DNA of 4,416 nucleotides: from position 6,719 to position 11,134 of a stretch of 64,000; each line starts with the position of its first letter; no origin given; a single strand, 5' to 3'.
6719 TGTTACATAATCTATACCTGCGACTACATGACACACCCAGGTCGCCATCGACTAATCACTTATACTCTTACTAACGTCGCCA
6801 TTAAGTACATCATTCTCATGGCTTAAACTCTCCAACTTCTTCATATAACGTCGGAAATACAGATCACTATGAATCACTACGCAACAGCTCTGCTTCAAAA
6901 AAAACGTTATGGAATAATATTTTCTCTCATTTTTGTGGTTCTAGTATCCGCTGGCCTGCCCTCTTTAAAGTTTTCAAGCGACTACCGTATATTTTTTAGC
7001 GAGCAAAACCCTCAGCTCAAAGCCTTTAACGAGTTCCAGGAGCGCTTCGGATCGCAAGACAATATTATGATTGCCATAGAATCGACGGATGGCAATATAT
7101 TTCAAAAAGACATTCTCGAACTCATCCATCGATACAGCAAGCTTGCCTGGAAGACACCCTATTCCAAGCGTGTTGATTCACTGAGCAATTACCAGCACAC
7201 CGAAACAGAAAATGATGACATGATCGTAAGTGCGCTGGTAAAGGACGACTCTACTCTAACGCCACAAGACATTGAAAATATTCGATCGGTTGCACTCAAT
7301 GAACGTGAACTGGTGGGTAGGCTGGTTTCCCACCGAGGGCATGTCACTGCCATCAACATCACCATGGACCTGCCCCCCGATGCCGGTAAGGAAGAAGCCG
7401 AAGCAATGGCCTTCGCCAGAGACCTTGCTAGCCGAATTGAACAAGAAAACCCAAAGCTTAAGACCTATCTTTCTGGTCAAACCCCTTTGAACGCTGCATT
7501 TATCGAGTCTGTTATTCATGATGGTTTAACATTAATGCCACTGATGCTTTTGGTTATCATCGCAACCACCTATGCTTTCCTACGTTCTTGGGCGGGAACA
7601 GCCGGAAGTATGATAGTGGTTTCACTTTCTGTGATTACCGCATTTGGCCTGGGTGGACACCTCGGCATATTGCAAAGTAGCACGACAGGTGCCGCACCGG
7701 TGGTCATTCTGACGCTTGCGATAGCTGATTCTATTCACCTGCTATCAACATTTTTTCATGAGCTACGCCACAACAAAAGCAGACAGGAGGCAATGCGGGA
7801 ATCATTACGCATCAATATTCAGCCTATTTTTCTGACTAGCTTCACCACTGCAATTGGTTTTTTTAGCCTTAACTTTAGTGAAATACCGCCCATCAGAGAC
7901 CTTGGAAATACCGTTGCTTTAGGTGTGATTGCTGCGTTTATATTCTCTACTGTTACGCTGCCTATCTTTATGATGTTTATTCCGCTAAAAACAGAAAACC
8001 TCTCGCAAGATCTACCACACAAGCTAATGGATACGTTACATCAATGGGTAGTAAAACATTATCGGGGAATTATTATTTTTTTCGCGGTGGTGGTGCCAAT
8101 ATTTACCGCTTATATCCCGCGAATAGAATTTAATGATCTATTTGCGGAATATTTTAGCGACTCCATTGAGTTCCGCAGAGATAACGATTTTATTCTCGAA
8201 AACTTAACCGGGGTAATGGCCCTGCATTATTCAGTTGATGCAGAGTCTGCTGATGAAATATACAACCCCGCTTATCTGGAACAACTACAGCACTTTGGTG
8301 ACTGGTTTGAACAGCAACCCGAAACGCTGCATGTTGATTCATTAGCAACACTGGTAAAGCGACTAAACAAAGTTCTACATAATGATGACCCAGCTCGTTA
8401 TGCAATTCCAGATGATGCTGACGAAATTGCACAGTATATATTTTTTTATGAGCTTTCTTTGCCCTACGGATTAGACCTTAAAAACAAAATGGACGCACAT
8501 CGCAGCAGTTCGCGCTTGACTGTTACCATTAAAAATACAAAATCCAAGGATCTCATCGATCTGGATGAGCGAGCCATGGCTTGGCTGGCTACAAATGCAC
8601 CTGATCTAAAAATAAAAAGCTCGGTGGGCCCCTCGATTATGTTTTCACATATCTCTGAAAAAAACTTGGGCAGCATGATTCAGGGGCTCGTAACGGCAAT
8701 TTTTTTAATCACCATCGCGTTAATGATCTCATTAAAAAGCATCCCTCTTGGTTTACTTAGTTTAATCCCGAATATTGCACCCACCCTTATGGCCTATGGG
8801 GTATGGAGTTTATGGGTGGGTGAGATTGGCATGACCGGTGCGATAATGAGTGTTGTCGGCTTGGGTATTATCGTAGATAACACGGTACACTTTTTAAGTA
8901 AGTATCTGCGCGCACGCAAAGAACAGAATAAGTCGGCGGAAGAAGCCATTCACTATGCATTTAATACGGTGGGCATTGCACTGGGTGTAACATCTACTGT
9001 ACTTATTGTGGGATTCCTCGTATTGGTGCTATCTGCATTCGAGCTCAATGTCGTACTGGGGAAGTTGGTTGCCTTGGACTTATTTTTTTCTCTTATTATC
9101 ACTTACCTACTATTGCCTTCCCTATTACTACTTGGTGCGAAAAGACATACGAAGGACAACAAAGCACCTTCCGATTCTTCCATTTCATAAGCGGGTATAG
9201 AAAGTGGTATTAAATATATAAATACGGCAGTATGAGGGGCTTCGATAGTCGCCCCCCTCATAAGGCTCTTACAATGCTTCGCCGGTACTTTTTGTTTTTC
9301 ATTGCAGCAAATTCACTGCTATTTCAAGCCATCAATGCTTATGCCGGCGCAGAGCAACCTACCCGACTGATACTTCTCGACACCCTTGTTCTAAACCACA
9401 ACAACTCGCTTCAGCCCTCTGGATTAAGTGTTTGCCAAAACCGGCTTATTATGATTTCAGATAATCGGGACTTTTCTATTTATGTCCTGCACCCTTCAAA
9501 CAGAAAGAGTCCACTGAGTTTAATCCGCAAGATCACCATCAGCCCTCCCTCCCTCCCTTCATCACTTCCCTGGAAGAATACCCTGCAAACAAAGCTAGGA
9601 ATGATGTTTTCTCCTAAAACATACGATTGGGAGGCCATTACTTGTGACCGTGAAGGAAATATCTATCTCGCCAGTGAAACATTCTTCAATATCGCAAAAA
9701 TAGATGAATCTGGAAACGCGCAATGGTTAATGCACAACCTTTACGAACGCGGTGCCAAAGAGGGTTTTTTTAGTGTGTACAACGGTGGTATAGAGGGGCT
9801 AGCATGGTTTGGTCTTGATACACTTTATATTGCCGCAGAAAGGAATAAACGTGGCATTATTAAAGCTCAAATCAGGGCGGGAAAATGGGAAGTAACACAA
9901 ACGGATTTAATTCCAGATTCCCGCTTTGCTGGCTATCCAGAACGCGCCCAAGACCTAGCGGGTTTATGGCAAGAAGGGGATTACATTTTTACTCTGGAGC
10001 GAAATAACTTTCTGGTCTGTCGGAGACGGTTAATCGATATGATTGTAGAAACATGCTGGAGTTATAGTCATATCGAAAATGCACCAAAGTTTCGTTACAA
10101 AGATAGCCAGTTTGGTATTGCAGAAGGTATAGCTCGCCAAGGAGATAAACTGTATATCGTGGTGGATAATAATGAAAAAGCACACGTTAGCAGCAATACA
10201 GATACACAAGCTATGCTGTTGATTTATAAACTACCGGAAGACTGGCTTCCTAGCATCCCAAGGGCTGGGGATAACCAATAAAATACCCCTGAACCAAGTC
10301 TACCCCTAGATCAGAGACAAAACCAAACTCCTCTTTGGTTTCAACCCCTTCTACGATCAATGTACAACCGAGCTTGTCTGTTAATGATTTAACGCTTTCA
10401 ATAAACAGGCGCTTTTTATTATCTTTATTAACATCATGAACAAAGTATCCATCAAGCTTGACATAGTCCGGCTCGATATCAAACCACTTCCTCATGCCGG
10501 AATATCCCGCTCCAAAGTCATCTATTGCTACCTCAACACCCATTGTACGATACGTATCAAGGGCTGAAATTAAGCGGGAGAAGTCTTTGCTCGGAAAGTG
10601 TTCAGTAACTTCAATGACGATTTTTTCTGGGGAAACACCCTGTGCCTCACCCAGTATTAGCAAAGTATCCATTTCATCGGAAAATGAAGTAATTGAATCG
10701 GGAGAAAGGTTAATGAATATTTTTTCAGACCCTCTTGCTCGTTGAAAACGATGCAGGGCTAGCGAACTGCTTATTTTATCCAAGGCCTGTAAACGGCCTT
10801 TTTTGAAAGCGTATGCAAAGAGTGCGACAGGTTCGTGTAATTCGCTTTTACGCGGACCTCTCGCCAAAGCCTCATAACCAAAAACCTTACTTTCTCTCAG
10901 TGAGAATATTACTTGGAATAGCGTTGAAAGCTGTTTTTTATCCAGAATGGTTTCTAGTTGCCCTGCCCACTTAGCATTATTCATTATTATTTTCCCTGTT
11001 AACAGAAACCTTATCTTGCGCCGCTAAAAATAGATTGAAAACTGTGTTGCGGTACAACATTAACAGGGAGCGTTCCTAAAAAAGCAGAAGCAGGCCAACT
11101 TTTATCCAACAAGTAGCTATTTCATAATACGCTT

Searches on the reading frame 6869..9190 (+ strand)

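Call 68: search_protein_families(library=pfam, proteins=[window:6869-9190:+], max_evalue=0.00001)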
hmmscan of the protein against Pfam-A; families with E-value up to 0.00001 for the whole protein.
window:6869-9190:+ (773 aa): 3 families
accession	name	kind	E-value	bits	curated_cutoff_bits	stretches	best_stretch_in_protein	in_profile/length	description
PF03176.21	MMPL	-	4.6e-31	108.4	20.5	2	118-369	70-300/333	MMPL family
PF12349.14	Sterol-sensing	-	1.1e-08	35.5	22.3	1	245-362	10-127/153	Sterol-sensing domain of SREBP cleavage-activation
PF02460.24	Patched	-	2.6e-07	30.9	23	1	244-364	31-150/156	Patched SSD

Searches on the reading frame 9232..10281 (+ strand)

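Call 68: search_protein_families(library=pfam, proteins=[window:9232-10281:+], max_evalue=0.00001)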
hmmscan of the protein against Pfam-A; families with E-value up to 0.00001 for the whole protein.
window:9232-10281:+ (349 aa): 1 family
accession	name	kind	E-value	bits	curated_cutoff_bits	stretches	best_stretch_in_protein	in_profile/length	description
PF13449.12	Phytase-like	-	8.1e-10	39.5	27.6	1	63-223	7-167/284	Esterase-like activity of phytase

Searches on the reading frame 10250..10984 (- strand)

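Call 68: search_protein_families(library=pfam, proteins=[window:10250-10984:-], max_evalue=0.00001)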
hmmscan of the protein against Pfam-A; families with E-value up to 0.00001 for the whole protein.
window:10250-10984:- (244 aa): 1 family
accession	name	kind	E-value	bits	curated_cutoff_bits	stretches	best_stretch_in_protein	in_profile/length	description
PF00563.25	EAL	-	1.2e-49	169.3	31.3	1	10-238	4-235/236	EAL domain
